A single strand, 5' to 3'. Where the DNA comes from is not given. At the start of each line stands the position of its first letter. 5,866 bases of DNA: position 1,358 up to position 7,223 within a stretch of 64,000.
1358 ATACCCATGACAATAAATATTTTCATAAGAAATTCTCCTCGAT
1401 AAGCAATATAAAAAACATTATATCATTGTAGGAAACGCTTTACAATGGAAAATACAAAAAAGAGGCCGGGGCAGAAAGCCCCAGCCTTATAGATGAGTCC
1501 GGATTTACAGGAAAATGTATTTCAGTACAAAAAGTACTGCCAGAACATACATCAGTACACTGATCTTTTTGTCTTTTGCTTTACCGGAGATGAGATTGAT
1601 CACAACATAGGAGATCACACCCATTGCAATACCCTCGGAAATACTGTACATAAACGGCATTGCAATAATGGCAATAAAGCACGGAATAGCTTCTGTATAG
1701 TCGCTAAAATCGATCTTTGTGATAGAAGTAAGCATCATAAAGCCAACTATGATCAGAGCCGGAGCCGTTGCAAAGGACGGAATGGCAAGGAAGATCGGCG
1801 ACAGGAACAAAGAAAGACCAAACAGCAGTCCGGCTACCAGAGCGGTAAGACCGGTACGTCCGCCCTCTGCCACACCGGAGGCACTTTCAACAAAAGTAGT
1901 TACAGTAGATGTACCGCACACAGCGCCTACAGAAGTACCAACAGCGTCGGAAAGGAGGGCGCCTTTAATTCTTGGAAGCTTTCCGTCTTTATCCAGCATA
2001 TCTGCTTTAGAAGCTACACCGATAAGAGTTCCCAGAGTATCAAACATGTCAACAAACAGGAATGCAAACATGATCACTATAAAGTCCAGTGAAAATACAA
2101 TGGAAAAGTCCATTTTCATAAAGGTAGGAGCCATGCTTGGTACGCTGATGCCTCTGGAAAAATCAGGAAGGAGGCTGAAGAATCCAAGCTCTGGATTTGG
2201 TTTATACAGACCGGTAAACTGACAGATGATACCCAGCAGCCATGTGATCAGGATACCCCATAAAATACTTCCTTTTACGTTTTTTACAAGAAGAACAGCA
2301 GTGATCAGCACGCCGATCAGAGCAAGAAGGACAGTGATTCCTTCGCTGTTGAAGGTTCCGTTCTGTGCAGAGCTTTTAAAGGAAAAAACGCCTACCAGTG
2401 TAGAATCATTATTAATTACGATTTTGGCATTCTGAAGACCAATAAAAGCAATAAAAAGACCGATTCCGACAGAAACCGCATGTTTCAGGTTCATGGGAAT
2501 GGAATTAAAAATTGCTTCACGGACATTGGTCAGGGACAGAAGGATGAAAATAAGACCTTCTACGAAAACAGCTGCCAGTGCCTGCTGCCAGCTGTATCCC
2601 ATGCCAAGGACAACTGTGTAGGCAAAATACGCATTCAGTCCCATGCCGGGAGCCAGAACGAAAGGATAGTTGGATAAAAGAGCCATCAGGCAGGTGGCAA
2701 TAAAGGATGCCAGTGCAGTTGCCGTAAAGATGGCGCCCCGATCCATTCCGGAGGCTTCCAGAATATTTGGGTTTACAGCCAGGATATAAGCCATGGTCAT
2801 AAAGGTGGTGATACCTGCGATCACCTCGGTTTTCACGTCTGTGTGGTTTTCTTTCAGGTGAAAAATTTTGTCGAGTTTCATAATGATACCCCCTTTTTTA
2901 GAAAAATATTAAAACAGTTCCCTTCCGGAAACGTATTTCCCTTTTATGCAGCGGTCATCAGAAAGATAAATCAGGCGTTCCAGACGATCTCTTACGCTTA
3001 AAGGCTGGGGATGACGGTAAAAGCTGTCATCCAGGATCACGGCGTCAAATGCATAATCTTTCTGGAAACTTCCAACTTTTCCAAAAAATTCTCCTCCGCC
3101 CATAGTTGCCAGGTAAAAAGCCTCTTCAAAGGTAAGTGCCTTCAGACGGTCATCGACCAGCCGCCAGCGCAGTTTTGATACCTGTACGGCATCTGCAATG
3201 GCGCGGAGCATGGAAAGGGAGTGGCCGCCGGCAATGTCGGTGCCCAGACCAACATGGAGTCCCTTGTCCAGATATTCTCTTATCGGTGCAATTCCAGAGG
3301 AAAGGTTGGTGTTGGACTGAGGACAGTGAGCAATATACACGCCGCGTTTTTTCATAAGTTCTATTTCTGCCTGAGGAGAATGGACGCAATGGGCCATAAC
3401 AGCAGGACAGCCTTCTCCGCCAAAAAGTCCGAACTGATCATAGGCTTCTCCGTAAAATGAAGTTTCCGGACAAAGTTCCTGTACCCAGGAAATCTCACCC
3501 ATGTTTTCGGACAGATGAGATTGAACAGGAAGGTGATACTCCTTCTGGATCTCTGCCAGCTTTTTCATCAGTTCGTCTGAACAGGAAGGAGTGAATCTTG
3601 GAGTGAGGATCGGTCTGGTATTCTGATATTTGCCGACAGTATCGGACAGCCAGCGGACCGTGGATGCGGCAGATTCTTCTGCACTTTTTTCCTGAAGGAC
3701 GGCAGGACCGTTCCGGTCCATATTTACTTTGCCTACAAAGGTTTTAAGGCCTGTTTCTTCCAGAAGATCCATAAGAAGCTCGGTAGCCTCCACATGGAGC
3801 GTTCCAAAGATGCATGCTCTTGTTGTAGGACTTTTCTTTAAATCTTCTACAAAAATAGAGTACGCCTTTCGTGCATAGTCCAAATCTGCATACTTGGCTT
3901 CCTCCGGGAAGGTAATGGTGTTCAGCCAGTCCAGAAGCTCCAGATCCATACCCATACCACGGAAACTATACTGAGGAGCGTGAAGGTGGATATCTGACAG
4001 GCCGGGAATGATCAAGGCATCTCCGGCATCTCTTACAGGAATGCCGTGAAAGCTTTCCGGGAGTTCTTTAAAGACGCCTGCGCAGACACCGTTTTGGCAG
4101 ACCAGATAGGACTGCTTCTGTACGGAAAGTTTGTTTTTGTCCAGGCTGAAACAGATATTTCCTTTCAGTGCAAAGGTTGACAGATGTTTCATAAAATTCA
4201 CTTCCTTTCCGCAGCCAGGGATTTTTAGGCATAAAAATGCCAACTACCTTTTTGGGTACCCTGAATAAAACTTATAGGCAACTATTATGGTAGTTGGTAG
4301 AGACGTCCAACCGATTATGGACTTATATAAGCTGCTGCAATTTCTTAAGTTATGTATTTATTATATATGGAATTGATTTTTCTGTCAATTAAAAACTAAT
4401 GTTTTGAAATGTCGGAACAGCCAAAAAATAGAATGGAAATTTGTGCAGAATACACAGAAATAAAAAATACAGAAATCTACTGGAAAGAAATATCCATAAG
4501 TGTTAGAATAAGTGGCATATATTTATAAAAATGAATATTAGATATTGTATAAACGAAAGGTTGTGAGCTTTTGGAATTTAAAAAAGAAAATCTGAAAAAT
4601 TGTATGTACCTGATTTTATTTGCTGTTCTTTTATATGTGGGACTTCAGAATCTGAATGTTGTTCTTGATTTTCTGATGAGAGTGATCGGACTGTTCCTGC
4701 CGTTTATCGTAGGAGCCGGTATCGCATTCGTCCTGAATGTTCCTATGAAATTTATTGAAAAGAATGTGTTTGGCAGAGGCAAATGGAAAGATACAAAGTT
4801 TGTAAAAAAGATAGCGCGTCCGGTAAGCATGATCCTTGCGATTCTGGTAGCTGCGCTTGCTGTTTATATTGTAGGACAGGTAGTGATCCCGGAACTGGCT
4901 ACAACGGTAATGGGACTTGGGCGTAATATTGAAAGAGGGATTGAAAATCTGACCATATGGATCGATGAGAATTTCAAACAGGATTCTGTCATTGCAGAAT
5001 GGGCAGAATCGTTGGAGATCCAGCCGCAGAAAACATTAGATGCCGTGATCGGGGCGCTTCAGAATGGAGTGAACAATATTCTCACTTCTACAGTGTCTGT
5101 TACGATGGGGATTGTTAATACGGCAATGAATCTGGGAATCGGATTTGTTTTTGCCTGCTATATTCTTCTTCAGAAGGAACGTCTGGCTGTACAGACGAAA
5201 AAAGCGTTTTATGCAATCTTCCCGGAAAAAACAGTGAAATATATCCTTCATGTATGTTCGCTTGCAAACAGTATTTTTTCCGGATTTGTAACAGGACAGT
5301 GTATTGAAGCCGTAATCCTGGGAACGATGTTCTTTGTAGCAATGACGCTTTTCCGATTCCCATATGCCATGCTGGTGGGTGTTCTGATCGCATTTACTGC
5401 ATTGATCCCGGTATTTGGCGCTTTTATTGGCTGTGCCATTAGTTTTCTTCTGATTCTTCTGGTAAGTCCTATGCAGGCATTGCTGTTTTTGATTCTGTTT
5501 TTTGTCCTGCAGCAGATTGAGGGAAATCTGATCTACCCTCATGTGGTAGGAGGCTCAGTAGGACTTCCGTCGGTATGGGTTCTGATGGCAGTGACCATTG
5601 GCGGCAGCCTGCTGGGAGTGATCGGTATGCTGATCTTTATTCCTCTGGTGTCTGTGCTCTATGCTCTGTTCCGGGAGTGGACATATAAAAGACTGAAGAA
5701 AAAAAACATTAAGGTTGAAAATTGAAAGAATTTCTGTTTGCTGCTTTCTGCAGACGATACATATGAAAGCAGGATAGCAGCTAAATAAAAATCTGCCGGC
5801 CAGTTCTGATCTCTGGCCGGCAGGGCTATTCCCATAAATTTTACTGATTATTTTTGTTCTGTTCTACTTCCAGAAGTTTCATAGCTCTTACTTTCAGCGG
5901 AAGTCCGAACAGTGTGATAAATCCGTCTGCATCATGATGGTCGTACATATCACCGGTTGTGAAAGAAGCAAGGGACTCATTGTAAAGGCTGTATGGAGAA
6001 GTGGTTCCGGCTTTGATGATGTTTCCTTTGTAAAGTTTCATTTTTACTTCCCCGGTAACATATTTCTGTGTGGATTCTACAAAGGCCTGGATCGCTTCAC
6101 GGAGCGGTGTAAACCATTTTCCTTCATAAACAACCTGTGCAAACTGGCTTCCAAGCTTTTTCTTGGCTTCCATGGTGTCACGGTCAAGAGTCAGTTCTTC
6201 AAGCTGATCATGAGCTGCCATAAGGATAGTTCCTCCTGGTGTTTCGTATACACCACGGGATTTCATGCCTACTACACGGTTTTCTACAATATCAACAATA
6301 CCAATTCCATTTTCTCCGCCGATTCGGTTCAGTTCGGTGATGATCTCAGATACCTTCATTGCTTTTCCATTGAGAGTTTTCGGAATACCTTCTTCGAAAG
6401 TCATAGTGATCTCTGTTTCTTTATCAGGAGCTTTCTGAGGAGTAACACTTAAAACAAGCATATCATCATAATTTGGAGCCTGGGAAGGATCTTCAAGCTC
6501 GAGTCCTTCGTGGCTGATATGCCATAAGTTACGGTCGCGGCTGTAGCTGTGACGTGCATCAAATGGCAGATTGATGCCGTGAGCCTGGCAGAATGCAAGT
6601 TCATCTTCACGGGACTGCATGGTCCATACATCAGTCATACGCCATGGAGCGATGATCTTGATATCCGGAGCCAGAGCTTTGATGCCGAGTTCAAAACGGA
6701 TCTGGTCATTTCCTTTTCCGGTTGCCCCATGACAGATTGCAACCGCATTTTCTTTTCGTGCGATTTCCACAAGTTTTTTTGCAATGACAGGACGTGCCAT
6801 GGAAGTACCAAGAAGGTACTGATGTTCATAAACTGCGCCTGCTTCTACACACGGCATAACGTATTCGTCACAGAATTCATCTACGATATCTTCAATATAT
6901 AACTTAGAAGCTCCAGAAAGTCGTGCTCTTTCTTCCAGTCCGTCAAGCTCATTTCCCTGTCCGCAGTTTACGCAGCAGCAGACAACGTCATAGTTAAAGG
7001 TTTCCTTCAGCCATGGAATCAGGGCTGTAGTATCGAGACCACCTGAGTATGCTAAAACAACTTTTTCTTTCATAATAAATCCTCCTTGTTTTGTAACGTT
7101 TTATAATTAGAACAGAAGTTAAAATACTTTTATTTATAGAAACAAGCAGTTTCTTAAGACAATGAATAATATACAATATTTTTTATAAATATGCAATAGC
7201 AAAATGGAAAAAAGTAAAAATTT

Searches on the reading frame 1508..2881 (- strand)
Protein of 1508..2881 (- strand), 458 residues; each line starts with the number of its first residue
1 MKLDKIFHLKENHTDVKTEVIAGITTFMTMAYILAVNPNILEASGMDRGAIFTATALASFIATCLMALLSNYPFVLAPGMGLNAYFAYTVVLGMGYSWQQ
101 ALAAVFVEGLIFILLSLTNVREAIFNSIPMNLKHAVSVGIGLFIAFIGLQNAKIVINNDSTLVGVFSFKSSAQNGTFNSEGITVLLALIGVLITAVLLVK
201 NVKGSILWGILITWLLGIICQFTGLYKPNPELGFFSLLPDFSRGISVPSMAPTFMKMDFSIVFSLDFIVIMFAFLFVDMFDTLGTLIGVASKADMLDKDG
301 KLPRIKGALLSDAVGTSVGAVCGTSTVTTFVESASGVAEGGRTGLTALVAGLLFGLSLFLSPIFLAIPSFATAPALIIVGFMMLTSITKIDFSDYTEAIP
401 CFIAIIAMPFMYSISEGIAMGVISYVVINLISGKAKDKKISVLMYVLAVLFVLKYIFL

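Call 14: search_protein_families(library=pfam, proteins=[window:1508-2881:-], max_evalue=0.0001)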
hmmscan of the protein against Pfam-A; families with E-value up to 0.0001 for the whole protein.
window:1508-2881:- (458 aa): 1 family
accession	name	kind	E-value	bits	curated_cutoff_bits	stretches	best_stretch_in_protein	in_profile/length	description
PF00860.26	Xan_ur_permease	-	3.5e-46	158.1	27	1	19-416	3-385/389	Permease family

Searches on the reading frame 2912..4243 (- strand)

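Call 14: search_protein_families(library=pfam, proteins=[window:2912-4243:-], max_evalue=0.0001)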
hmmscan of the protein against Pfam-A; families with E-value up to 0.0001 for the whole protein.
window:2912-4243:- (444 aa): 2 families
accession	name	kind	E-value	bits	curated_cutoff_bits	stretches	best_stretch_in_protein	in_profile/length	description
PF01979.26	Amidohydro_1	-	2.8e-51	175.3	25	1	78-442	2-344/345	Amidohydrolase family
PF07969.17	Amidohydro_3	-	3.3e-09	37.2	29.7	1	189-406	226-446/472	Amidohydrolase family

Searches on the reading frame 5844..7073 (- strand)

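Call 14: search_protein_families(library=pfam, proteins=[window:5844-7073:-], max_evalue=0.0001)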
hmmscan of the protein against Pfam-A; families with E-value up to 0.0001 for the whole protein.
window:5844-7073:- (410 aa): 2 families
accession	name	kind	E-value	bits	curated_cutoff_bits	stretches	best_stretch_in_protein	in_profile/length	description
PF20979.2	Arginosuc_syn_C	-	1.1e-76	257.7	27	1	177-395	1-218/219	Arginosuccinate synthase C-terminal domain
PF00764.25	Arginosuc_synth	-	2.2e-61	207.1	27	1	4-167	1-161/162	Arginosuccinate synthase N-terminal HUP domain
